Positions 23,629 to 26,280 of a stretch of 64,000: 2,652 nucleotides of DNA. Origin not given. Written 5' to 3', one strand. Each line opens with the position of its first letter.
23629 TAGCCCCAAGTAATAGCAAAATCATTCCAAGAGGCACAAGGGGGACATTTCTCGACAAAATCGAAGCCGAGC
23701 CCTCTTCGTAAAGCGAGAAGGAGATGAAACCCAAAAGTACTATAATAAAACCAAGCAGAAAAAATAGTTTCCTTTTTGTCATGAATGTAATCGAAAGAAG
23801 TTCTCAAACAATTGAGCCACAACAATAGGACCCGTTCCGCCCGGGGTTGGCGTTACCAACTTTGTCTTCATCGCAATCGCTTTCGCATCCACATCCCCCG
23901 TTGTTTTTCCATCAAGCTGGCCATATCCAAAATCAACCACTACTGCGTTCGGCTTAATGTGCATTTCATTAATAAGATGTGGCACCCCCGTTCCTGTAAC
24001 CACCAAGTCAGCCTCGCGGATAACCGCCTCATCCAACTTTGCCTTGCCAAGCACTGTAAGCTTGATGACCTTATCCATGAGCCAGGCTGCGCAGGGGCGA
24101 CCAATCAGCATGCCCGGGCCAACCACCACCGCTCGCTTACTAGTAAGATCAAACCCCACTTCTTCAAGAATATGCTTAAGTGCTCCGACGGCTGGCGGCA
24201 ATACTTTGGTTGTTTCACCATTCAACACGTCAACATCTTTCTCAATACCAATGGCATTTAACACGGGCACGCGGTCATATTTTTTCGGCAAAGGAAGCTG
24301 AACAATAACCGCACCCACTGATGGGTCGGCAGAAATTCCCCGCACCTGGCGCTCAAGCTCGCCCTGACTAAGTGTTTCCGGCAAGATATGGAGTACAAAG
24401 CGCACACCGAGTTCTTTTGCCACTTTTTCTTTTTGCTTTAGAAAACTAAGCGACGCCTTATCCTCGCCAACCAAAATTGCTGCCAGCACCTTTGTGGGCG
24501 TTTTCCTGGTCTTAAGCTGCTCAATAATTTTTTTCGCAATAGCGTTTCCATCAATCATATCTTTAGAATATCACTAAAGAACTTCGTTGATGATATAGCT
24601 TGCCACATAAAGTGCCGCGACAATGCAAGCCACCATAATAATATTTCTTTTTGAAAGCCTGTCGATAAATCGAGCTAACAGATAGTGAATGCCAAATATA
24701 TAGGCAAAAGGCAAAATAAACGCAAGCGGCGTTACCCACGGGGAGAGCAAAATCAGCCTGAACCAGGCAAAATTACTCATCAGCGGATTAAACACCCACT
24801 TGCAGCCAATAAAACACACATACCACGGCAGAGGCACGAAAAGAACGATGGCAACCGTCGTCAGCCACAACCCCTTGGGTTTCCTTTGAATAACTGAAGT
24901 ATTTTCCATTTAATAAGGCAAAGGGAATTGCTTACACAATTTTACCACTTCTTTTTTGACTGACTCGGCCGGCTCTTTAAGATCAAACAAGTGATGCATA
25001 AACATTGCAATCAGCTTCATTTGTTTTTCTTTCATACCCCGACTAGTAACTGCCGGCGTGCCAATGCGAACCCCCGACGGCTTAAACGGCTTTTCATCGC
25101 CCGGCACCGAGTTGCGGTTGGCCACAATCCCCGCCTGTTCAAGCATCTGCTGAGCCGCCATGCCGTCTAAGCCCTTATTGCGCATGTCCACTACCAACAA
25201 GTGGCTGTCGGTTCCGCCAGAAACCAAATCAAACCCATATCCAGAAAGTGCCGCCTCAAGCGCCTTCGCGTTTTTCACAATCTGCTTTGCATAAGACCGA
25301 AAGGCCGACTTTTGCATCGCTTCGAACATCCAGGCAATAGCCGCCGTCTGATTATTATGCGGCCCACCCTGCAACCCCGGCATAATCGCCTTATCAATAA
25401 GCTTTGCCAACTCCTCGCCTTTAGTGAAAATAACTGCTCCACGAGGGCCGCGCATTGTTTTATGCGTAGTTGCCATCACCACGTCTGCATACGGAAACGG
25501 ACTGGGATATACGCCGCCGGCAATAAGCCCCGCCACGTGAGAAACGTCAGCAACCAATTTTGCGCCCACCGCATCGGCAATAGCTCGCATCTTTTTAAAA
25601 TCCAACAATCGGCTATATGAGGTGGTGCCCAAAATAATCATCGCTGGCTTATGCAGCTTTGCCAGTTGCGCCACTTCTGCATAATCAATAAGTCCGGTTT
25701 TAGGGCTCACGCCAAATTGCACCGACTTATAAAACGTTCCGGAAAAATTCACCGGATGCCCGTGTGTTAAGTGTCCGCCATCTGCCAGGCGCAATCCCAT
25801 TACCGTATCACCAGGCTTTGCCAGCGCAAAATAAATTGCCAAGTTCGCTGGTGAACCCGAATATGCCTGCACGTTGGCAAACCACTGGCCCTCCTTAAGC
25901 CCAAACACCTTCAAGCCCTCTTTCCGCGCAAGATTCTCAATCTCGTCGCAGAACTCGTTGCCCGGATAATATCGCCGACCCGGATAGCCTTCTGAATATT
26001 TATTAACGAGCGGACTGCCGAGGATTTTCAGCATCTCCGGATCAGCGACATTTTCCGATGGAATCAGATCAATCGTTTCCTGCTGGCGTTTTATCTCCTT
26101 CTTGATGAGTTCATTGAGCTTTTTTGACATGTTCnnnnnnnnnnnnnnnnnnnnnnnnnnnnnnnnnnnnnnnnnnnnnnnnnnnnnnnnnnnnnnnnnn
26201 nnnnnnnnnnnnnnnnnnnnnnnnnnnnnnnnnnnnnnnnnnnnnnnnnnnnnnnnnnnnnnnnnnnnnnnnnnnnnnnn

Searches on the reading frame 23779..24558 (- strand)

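Call 20: search_protein_families(library=pfam, proteins=[window:23779-24558:-], max_evalue=0.000001)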
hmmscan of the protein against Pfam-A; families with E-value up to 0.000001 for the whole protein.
window:23779-24558:- (259 aa): 2 families
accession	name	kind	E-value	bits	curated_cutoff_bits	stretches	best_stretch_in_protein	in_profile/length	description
PF02882.25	THF_DHG_CYH_C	-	1.3e-30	106.2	27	1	114-256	10-154/160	Tetrahydrofolate dehydrogenase/cyclohydrolase, NAD(P)-binding domain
PF00763.28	THF_DHG_CYH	-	1.6e-26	93.2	32.8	1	2-110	1-115/115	Tetrahydrofolate dehydrogenase/cyclohydrolase, catalytic domain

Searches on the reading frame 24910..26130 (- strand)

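Call 20: search_protein_families(library=pfam, proteins=[window:24910-26130:-], max_evalue=0.000001)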
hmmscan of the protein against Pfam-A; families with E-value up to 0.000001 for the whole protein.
window:24910-26130:- (406 aa): 1 family
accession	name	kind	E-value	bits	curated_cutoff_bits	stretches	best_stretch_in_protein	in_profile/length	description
PF00464.25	SHMT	-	7.8e-153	509.2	27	1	3-378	6-399/399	Serine hydroxymethyltransferase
